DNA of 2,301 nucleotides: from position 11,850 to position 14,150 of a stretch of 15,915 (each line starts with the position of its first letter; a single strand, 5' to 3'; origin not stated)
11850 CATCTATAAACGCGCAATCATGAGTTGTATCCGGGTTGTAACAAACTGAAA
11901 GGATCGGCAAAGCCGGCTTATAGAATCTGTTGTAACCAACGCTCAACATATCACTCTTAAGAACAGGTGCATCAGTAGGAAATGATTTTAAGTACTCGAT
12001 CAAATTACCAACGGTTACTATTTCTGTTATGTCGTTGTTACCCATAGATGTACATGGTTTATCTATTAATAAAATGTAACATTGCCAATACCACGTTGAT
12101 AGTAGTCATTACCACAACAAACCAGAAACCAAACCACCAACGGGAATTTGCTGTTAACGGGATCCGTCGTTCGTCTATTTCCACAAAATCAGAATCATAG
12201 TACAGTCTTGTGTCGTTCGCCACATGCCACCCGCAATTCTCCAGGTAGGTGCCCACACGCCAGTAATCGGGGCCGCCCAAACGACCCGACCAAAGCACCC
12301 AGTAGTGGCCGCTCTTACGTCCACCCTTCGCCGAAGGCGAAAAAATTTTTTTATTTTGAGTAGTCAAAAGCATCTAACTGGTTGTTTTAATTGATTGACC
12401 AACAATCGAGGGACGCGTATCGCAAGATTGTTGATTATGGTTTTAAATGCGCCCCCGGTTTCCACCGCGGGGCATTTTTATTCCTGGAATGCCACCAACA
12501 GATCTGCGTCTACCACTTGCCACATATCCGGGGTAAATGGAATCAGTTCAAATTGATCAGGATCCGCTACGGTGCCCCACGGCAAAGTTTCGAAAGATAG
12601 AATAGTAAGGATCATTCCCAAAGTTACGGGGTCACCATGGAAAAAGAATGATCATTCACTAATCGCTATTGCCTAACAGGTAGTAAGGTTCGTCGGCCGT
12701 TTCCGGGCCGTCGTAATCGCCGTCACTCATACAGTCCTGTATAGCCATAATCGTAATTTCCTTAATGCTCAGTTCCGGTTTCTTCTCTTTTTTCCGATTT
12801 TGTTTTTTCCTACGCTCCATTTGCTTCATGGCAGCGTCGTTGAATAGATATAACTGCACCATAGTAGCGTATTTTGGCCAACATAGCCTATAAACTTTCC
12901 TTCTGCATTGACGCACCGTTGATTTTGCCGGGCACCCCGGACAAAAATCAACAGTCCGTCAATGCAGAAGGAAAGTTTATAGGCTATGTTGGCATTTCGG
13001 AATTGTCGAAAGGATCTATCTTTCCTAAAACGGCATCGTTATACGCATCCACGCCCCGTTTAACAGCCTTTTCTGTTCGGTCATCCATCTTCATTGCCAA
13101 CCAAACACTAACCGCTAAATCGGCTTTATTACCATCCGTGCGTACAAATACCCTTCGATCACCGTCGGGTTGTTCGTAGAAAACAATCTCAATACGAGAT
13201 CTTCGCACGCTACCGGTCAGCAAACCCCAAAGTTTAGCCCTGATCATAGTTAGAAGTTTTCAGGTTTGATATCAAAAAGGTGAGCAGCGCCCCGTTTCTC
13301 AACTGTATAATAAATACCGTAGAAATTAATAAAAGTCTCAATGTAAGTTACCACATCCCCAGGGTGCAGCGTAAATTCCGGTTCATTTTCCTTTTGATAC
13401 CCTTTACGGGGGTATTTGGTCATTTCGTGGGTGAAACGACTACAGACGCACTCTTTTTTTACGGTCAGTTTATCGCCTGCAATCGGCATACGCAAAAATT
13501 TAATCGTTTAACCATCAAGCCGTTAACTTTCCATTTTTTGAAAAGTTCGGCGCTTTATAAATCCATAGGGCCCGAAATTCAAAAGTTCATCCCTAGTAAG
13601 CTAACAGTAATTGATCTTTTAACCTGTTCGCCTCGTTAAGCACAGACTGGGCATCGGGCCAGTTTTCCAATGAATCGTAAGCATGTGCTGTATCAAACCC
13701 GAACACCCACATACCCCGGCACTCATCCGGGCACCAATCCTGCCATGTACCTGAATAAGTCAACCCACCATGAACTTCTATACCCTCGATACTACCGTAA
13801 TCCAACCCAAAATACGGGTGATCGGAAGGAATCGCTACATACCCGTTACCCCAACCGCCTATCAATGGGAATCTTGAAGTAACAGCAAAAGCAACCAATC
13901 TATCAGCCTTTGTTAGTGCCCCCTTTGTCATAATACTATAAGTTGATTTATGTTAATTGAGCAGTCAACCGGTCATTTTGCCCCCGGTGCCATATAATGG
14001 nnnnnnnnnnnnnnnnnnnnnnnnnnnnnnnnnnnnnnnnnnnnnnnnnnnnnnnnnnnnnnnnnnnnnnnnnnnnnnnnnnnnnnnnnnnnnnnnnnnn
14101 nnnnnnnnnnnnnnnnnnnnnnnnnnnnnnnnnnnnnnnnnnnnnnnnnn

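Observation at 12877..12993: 117-nt near-perfect palindrome in an intergenic slot: candidate origin of replication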

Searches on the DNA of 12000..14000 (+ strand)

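Call 12: search_dna_similar(query=window:12000-14000:+, collection=phages, mode=distant)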
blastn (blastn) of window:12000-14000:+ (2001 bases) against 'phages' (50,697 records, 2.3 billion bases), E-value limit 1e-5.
No match.

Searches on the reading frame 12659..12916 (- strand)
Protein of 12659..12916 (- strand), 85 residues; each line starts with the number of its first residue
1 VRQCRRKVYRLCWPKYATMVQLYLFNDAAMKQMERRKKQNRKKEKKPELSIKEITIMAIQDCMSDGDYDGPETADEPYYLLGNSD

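Call 7: search_protein_families(library=pfam, proteins=[window:12659-12916:-], max_evalue=0.1)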
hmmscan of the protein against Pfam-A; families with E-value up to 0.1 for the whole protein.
window:12659-12916:- (85 aa): 0 families

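Call 8: search_protein_families(library=phrogs, proteins=[window:12659-12916:-], max_evalue=0.1)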
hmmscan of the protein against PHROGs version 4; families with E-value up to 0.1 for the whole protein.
window:12659-12916:- (85 aa): 0 families

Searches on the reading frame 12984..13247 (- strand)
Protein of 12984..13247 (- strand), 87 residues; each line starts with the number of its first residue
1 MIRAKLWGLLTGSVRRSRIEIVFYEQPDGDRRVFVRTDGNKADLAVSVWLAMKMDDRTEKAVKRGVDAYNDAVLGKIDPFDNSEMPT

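Call 7: search_protein_families(library=pfam, proteins=[window:12984-13247:-], max_evalue=0.1)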
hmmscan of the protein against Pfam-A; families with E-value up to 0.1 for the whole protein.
window:12984-13247:- (87 aa): 0 families

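Call 8: search_protein_families(library=phrogs, proteins=[window:12984-13247:-], max_evalue=0.1)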
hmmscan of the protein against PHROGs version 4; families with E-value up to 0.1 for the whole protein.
window:12984-13247:- (87 aa): 1 family
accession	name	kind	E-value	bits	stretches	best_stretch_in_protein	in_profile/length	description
phrog_23377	-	unknown function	0.098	14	0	18-71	2-57/79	-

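Call 14: find_encoding_contigs(protein=window:12984-13247:-, flank=10000, max_places=10)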
Protein window:12984-13247:- (87 aa): 5 contigs read that carry it; 1 place shown.
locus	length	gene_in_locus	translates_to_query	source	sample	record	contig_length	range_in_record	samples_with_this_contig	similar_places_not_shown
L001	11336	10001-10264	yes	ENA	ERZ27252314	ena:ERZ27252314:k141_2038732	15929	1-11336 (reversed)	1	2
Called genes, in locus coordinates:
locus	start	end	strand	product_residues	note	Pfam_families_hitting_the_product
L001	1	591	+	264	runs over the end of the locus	-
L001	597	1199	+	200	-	-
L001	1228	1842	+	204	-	-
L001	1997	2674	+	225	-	-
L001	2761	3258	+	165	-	-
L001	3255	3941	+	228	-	-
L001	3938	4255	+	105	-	-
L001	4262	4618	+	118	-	-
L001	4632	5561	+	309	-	-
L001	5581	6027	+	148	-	-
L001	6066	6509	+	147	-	PF00959:Phage_lysozyme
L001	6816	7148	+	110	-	-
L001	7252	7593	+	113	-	-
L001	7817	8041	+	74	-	-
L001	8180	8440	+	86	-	-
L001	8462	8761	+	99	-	-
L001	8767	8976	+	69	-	-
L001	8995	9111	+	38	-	-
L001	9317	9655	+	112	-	-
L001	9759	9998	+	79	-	-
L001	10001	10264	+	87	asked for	-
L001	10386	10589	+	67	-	-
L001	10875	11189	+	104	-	-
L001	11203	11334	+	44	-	?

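Call 85: search_protein_families(library=ncbifam, proteins=[window:12984-13247:-], max_evalue=0.1)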
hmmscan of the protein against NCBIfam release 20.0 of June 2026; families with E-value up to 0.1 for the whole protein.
window:12984-13247:- (87 aa): 0 families

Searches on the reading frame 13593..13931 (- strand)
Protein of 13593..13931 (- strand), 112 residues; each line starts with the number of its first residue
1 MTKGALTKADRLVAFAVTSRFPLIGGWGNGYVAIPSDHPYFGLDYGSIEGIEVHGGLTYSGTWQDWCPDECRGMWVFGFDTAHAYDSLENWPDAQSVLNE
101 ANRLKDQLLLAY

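Call 7: search_protein_families(library=pfam, proteins=[window:13593-13931:-], max_evalue=0.1)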
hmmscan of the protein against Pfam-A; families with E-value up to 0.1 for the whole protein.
window:13593-13931:- (112 aa): 0 families

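Call 8: search_protein_families(library=phrogs, proteins=[window:13593-13931:-], max_evalue=0.1)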
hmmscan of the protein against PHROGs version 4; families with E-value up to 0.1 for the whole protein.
window:13593-13931:- (112 aa): 1 family
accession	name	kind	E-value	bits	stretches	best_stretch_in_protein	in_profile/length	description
phrog_2164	-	unknown function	9.3e-17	62.3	1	24-108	40-125/135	-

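Call 85: search_protein_families(library=ncbifam, proteins=[window:13593-13931:-], max_evalue=0.1)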
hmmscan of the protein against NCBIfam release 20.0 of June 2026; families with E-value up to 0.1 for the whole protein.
window:13593-13931:- (112 aa): 0 families
